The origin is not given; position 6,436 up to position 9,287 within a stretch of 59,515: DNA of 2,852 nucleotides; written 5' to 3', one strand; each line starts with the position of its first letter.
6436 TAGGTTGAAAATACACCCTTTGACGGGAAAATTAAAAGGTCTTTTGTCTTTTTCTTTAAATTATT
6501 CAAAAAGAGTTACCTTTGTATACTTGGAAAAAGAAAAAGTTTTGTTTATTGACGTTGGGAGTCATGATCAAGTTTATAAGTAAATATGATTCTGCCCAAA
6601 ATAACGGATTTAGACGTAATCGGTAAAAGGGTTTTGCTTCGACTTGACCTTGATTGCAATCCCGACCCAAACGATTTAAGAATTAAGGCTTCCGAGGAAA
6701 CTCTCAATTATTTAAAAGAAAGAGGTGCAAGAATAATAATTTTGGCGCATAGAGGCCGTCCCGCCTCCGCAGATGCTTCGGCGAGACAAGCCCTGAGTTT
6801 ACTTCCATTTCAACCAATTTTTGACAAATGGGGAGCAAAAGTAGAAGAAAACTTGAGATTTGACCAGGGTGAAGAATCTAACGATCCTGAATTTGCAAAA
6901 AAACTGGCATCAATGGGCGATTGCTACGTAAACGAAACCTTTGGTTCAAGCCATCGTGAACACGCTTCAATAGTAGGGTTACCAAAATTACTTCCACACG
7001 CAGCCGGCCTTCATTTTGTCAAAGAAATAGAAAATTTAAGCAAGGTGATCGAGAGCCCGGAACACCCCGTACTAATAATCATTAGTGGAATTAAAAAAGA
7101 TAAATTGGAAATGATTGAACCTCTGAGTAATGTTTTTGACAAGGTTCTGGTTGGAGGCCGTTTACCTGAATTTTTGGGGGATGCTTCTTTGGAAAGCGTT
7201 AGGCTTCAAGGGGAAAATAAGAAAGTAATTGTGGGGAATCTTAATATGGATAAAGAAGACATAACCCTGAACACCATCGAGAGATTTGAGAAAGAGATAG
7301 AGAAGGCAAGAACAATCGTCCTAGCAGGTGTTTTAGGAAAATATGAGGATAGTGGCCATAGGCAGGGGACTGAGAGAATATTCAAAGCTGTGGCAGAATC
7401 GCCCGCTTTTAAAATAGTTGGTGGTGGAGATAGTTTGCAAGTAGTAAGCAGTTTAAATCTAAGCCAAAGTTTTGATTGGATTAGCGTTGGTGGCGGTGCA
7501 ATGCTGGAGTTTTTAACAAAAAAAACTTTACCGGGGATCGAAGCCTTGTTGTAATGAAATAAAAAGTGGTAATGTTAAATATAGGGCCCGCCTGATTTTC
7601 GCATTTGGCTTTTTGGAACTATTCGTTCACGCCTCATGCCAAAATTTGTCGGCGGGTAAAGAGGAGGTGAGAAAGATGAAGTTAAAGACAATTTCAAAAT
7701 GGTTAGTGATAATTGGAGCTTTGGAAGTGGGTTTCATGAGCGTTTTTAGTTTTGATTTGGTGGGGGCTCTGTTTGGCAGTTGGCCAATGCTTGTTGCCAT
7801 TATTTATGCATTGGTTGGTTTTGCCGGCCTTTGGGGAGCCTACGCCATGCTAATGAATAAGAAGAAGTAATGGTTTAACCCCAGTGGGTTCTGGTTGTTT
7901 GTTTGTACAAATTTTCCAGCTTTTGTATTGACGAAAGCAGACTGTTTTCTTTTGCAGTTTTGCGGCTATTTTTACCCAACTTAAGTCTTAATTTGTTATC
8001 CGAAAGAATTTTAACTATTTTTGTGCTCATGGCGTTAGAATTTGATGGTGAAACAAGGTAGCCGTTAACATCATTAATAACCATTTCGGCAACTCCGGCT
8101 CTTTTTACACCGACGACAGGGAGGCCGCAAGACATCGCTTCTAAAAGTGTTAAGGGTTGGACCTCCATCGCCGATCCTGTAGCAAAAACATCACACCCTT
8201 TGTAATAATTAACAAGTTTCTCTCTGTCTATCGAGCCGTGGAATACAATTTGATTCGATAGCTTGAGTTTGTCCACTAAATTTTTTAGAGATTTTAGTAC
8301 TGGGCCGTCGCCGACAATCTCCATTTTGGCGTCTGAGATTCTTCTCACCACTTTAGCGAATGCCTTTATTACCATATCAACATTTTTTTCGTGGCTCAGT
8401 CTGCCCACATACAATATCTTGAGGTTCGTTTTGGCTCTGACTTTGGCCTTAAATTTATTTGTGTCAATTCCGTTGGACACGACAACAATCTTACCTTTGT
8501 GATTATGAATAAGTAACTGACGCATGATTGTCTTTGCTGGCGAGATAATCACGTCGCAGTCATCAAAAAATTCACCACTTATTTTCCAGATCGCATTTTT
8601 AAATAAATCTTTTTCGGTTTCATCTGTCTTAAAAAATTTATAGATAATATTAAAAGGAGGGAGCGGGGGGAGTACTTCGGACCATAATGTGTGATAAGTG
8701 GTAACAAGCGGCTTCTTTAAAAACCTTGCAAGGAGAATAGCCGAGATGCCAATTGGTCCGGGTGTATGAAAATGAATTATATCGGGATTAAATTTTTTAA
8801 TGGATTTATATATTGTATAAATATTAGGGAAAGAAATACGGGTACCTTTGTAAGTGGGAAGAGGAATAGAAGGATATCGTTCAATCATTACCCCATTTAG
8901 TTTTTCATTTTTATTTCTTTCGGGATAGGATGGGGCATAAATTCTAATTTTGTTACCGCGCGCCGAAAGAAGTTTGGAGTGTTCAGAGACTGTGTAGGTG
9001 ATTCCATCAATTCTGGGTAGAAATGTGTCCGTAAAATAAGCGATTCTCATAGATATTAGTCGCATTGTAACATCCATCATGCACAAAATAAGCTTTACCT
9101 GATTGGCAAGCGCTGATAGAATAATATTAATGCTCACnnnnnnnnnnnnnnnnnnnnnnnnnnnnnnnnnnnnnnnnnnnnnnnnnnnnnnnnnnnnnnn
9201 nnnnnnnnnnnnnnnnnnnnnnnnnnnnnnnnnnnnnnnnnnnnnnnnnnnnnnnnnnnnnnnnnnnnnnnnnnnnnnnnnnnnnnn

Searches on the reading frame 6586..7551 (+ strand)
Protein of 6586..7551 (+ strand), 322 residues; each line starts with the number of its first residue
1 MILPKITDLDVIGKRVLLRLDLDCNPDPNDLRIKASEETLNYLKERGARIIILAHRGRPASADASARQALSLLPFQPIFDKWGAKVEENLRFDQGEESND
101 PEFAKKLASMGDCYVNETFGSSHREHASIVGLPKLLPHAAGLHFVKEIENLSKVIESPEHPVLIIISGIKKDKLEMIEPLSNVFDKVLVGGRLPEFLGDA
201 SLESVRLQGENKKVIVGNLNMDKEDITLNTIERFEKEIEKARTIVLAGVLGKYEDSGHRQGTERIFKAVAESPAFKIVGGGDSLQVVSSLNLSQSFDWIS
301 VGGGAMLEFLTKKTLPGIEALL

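Call 88: search_protein_families(library=pfam, proteins=[window:6586-7551:+], max_evalue=0.001)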
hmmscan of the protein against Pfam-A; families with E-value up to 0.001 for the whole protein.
window:6586-7551:+ (322 aa): 1 family
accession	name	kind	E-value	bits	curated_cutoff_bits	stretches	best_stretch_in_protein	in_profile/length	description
PF00162.24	PGK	-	1.1e-73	248.9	27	3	88-194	110-217/379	Phosphoglycerate kinase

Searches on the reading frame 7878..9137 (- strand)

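Call 88: search_protein_families(library=pfam, proteins=[window:7878-9137:-], max_evalue=0.001)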
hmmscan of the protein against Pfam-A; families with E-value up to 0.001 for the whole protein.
window:7878-9137:- (420 aa): 7 families
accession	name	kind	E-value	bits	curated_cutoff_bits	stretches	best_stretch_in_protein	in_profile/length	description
PF00534.26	Glycos_transf_1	-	2.7e-47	160.9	26.4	1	227-393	4-171/172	Glycosyl transferases group 1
PF13692.12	Glyco_trans_1_4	-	1.6e-34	119.6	27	1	240-380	3-142/142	Glycosyl transferases group 1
PF13439.12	Glyco_transf_4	-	1e-30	107.4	28.5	1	44-227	2-169/170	Glycosyltransferase Family 4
PF13477.12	Glyco_trans_4_2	-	1.1e-09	39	23.4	1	53-151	16-109/139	Glycosyl transferase 4-like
PF20706.3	GT4-conflict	-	2.6e-09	37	26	1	211-359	166-326/385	Family 4 Glycosyltransferase in conflict systems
PF13579.12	Glyco_trans_4_4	-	1.6e-08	35.5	29.7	1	45-223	2-158/158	Glycosyl transferase 4-like domain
PF13524.12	Glyco_trans_1_2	-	0.00091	19.6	25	0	264-396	9-130/144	Glycosyl transferase-like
